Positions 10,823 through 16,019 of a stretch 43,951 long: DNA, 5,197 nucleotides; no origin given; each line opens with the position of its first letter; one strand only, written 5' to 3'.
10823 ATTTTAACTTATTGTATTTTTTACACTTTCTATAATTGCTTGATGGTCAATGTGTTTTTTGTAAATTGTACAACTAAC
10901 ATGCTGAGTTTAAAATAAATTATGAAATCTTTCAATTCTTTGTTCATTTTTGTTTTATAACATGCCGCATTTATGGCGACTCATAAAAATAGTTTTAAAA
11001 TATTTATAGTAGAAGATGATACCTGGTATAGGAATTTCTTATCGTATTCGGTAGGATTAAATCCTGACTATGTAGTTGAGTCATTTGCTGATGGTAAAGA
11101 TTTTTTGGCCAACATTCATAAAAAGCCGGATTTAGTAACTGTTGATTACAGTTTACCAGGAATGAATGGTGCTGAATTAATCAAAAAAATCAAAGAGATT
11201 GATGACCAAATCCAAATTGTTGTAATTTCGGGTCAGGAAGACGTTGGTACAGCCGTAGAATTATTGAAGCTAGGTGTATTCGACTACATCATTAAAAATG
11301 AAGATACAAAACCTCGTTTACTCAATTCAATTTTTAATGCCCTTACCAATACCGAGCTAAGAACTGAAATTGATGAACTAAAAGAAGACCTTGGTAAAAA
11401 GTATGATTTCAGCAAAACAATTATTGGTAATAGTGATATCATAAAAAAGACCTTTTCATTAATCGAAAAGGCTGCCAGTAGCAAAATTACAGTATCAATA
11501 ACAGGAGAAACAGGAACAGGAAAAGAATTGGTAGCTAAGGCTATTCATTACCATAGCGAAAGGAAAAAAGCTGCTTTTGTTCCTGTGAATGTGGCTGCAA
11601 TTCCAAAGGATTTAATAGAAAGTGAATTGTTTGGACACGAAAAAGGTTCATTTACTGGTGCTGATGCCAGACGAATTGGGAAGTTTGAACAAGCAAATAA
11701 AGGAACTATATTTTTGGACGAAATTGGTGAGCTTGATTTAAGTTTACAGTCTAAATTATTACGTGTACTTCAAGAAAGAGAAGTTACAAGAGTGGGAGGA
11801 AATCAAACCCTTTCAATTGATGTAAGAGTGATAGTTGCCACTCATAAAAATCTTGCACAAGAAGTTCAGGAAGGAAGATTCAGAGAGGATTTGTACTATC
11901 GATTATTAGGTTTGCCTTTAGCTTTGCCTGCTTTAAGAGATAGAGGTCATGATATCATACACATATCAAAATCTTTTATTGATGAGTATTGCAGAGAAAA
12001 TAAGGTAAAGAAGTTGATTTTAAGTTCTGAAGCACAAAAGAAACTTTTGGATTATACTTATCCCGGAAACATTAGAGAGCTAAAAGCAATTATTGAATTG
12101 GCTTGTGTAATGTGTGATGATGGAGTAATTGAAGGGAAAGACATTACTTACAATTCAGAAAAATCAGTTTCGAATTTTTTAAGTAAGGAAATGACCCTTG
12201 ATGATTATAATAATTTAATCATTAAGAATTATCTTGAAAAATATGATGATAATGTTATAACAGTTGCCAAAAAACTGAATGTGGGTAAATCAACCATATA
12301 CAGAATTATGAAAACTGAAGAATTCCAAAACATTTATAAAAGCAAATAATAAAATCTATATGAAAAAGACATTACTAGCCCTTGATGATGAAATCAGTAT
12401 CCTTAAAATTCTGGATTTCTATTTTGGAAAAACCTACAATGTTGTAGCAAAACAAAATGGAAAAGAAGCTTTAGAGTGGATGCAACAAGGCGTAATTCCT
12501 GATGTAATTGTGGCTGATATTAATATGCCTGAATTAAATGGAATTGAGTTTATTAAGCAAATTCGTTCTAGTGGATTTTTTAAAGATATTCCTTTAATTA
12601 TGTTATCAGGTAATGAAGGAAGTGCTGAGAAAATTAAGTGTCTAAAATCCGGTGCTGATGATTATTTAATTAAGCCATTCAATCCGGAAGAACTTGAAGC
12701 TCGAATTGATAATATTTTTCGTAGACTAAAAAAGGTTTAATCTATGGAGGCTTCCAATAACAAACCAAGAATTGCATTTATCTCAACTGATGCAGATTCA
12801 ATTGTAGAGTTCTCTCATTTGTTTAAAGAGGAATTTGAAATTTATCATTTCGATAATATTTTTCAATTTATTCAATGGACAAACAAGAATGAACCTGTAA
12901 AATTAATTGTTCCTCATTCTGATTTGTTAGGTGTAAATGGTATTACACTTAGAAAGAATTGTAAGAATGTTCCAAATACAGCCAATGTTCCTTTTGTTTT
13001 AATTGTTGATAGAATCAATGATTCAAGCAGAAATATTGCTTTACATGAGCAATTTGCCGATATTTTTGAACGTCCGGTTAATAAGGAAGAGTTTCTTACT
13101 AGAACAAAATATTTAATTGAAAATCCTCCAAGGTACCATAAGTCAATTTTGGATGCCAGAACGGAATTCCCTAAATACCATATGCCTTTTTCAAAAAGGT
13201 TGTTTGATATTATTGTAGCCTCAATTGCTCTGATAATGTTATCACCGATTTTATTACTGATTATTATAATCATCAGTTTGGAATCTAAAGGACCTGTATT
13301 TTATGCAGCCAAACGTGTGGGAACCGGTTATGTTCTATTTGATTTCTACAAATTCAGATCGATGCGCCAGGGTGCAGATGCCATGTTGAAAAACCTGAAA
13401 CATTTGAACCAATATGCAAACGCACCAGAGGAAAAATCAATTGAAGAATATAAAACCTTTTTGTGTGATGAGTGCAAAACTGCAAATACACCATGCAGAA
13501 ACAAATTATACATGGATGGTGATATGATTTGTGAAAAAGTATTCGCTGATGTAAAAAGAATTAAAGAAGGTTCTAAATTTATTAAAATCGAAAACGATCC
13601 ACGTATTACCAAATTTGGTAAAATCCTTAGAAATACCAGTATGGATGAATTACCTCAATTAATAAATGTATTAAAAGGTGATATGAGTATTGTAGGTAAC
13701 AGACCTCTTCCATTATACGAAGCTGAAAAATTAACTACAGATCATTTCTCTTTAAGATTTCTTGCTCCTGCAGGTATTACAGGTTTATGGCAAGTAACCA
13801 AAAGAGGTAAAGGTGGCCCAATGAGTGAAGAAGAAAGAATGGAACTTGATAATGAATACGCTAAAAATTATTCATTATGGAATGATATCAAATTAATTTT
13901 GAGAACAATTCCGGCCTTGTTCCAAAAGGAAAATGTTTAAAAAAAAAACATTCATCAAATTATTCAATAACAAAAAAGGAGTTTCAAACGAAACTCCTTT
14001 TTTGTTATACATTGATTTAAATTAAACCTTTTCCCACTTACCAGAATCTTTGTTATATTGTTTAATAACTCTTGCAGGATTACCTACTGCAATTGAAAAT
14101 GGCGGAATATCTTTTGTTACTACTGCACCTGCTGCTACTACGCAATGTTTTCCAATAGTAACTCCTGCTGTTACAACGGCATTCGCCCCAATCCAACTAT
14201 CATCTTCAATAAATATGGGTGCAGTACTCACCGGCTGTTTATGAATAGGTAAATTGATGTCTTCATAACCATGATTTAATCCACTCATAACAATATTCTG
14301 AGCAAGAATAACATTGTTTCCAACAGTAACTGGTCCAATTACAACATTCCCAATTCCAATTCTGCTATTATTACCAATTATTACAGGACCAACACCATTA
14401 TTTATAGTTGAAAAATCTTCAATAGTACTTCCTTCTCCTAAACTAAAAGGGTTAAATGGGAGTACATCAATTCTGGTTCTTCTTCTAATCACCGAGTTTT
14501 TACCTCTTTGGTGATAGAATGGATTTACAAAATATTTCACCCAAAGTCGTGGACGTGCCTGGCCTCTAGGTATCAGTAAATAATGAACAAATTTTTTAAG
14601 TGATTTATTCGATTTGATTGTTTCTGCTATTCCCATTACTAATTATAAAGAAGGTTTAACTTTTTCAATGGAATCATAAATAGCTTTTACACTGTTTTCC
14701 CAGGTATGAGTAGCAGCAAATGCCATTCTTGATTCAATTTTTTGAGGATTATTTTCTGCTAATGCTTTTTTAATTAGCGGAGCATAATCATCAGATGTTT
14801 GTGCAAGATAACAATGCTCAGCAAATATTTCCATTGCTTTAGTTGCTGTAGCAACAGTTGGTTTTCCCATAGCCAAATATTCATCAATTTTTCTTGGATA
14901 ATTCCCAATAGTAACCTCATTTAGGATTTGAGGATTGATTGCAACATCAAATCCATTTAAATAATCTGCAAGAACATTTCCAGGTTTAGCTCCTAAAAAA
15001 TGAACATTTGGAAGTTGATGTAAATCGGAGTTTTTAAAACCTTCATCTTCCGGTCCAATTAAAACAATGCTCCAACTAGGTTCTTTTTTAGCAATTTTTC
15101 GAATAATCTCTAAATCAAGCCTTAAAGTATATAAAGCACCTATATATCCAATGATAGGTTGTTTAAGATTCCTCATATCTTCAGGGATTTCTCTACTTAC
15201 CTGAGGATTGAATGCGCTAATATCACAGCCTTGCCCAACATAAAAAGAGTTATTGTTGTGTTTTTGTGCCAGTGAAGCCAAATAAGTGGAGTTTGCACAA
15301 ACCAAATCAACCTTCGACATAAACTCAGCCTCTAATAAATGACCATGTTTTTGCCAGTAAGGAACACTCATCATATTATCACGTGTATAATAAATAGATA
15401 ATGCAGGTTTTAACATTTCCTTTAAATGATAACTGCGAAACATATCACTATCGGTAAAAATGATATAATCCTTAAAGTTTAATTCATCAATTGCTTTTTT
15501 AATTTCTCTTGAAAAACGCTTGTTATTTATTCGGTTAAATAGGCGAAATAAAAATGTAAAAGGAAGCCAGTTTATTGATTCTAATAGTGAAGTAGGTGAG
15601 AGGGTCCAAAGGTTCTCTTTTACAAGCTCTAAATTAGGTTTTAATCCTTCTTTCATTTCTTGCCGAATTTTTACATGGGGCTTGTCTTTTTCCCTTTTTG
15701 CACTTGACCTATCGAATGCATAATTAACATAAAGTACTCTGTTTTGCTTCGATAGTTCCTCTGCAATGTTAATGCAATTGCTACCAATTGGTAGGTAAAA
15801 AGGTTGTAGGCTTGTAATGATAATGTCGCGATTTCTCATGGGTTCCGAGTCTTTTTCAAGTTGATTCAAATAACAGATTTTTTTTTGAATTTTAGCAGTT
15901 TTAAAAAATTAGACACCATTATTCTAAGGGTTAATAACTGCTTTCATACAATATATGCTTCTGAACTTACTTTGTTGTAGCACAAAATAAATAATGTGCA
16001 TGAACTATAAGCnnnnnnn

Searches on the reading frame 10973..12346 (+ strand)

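Call 50: search_protein_families(library=pfam, proteins=[window:10973-12346:+], max_evalue=0.00001)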
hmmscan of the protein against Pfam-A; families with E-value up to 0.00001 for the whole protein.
window:10973-12346:+ (458 aa): 5 families
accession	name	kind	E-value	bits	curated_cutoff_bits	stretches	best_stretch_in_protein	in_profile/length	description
PF00158.32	Sigma54_activat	-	4.4e-71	238.4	20.2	1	150-315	1-166/168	Sigma-54 interaction domain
PF14532.12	Sigma54_activ_2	-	5.5e-22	78.9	25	1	151-321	1-138/138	Sigma-54 interaction domain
PF00072.30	Response_reg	-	8.1e-22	77.9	30.2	1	10-112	1-103/111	Response regulator receiver domain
PF25601.1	AAA_lid_14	-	3.5e-17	62.5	27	1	322-394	1-73/87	AAA+ ATPase lid domain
PF07728.20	AAA_5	-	1.6e-07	31.8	22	1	176-293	4-124/139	AAA domain (dynein-related subfamily)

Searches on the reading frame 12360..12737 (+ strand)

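Call 50: search_protein_families(library=pfam, proteins=[window:12360-12737:+], max_evalue=0.00001)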
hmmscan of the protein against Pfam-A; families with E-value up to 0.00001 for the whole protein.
window:12360-12737:+ (126 aa): 1 family
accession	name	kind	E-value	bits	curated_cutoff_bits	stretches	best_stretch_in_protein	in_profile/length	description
PF00072.30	Response_reg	-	6e-26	91.2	30.2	1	6-116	2-110/111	Response regulator receiver domain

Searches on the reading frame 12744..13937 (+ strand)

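Call 50: search_protein_families(library=pfam, proteins=[window:12744-13937:+], max_evalue=0.00001)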
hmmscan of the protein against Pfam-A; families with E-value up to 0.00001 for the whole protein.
window:12744-13937:+ (398 aa): 1 family
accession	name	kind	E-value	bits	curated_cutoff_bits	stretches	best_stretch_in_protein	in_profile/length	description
PF02397.22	Bac_transf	-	5.8e-59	199.1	27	1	151-393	1-178/179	Bacterial sugar transferase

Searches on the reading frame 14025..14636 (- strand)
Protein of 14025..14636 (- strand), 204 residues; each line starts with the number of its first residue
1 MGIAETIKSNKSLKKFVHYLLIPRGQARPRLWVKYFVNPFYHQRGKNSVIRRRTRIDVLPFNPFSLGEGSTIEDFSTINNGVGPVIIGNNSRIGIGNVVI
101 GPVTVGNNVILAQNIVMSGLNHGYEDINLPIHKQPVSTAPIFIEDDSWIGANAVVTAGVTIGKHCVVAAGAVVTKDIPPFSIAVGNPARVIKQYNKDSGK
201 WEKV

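Call 50: search_protein_families(library=pfam, proteins=[window:14025-14636:-], max_evalue=0.00001)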
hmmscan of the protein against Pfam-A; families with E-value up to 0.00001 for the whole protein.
window:14025-14636:- (204 aa): 2 families
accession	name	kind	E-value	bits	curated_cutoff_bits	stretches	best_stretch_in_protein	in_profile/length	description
PF00132.30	Hexapep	-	1.4e-18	66.2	27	1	141-175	2-36/36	Bacterial transferase hexapeptide (six repeats)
PF14602.12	Hexapep_2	-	1.5e-15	57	27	1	140-175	1-34/34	Hexapeptide repeat of succinyl-transferase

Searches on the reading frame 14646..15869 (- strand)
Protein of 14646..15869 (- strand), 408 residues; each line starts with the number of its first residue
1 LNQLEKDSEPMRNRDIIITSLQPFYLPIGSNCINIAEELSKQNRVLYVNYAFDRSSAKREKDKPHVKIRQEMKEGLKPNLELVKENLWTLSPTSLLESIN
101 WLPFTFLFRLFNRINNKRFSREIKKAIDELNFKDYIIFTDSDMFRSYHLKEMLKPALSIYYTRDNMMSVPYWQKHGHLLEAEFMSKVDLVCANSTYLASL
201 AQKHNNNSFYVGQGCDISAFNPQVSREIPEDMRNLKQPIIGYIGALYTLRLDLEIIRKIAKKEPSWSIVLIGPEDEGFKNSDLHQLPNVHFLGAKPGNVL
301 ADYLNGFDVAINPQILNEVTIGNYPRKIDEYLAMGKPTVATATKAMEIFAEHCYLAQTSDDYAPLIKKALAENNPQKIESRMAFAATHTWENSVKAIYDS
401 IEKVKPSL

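Call 50: search_protein_families(library=pfam, proteins=[window:14646-15869:-], max_evalue=0.00001)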
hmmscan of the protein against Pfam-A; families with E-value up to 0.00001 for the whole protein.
window:14646-15869:- (408 aa): 2 families
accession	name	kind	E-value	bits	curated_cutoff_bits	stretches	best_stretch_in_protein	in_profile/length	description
PF13692.12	Glyco_trans_1_4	-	2.6e-11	44.4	27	1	238-363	2-133/142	Glycosyl transferases group 1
PF00534.26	Glycos_transf_1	-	2.6e-07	30.8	26.4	1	233-373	11-159/172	Glycosyl transferases group 1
